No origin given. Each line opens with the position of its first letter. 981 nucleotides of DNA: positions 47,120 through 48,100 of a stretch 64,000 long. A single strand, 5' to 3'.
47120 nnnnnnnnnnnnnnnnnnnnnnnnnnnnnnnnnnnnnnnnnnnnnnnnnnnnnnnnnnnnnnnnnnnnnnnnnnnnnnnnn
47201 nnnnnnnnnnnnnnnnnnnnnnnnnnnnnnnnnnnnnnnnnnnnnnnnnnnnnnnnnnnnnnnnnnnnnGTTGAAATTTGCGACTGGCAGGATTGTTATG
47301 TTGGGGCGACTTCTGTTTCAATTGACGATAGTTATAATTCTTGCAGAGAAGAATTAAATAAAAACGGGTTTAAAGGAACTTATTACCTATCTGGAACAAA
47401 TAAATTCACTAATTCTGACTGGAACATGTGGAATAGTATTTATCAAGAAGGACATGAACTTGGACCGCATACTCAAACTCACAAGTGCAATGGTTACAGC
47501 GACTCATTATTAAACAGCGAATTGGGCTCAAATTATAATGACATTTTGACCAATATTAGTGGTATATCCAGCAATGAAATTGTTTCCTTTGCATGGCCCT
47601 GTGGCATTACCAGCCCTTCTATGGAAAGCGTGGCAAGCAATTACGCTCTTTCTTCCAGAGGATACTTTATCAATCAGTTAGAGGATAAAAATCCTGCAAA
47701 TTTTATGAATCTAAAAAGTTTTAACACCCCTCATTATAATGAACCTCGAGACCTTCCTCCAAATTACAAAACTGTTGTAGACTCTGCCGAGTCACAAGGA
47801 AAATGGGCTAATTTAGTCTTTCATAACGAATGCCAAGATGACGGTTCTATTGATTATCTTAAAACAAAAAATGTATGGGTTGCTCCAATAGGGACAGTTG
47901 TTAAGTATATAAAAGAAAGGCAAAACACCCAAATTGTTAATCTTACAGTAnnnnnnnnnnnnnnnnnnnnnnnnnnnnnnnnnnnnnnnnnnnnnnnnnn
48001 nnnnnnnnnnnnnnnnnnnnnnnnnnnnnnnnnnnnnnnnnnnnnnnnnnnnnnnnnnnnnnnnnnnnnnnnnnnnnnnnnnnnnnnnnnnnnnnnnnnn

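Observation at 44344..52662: Synthase-dependent amino-sugar polysaccharide locus (processive GT2 + secreted CE4 deacetylase + GH18-like + LmbE) in a reduced archaeon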

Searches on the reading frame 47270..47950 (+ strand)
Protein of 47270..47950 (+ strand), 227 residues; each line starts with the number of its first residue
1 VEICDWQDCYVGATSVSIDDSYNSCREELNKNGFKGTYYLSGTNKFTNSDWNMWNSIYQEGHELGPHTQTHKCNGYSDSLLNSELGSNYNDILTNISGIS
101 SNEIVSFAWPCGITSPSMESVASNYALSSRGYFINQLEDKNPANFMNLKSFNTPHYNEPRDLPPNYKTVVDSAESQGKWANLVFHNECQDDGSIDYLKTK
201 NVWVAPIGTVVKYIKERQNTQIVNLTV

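Call 29: search_solved_structures(query=window:47270-47950:+, max_evalue=10, show_alignments=4)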
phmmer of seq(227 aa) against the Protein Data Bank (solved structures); distinct sequences matched with E-value up to 10: 4.
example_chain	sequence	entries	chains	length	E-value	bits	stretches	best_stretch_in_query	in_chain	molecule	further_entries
2la3_A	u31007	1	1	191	0.077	15.8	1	145-186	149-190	Uncharacterized protein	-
2c1g_A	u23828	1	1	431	0.29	13.9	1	26-102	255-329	PEPTIDOGLYCAN GLCNAC DEACETYLASE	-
2c1i_A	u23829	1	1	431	0.36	13.6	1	27-102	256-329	PEPTIDOGLYCAN GLCNAC DEACETYLASE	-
4cnl_A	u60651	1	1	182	1.6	11.5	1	28-62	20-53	PUTATIVE PNEUMOCOCCAL SURFACE PROTEIN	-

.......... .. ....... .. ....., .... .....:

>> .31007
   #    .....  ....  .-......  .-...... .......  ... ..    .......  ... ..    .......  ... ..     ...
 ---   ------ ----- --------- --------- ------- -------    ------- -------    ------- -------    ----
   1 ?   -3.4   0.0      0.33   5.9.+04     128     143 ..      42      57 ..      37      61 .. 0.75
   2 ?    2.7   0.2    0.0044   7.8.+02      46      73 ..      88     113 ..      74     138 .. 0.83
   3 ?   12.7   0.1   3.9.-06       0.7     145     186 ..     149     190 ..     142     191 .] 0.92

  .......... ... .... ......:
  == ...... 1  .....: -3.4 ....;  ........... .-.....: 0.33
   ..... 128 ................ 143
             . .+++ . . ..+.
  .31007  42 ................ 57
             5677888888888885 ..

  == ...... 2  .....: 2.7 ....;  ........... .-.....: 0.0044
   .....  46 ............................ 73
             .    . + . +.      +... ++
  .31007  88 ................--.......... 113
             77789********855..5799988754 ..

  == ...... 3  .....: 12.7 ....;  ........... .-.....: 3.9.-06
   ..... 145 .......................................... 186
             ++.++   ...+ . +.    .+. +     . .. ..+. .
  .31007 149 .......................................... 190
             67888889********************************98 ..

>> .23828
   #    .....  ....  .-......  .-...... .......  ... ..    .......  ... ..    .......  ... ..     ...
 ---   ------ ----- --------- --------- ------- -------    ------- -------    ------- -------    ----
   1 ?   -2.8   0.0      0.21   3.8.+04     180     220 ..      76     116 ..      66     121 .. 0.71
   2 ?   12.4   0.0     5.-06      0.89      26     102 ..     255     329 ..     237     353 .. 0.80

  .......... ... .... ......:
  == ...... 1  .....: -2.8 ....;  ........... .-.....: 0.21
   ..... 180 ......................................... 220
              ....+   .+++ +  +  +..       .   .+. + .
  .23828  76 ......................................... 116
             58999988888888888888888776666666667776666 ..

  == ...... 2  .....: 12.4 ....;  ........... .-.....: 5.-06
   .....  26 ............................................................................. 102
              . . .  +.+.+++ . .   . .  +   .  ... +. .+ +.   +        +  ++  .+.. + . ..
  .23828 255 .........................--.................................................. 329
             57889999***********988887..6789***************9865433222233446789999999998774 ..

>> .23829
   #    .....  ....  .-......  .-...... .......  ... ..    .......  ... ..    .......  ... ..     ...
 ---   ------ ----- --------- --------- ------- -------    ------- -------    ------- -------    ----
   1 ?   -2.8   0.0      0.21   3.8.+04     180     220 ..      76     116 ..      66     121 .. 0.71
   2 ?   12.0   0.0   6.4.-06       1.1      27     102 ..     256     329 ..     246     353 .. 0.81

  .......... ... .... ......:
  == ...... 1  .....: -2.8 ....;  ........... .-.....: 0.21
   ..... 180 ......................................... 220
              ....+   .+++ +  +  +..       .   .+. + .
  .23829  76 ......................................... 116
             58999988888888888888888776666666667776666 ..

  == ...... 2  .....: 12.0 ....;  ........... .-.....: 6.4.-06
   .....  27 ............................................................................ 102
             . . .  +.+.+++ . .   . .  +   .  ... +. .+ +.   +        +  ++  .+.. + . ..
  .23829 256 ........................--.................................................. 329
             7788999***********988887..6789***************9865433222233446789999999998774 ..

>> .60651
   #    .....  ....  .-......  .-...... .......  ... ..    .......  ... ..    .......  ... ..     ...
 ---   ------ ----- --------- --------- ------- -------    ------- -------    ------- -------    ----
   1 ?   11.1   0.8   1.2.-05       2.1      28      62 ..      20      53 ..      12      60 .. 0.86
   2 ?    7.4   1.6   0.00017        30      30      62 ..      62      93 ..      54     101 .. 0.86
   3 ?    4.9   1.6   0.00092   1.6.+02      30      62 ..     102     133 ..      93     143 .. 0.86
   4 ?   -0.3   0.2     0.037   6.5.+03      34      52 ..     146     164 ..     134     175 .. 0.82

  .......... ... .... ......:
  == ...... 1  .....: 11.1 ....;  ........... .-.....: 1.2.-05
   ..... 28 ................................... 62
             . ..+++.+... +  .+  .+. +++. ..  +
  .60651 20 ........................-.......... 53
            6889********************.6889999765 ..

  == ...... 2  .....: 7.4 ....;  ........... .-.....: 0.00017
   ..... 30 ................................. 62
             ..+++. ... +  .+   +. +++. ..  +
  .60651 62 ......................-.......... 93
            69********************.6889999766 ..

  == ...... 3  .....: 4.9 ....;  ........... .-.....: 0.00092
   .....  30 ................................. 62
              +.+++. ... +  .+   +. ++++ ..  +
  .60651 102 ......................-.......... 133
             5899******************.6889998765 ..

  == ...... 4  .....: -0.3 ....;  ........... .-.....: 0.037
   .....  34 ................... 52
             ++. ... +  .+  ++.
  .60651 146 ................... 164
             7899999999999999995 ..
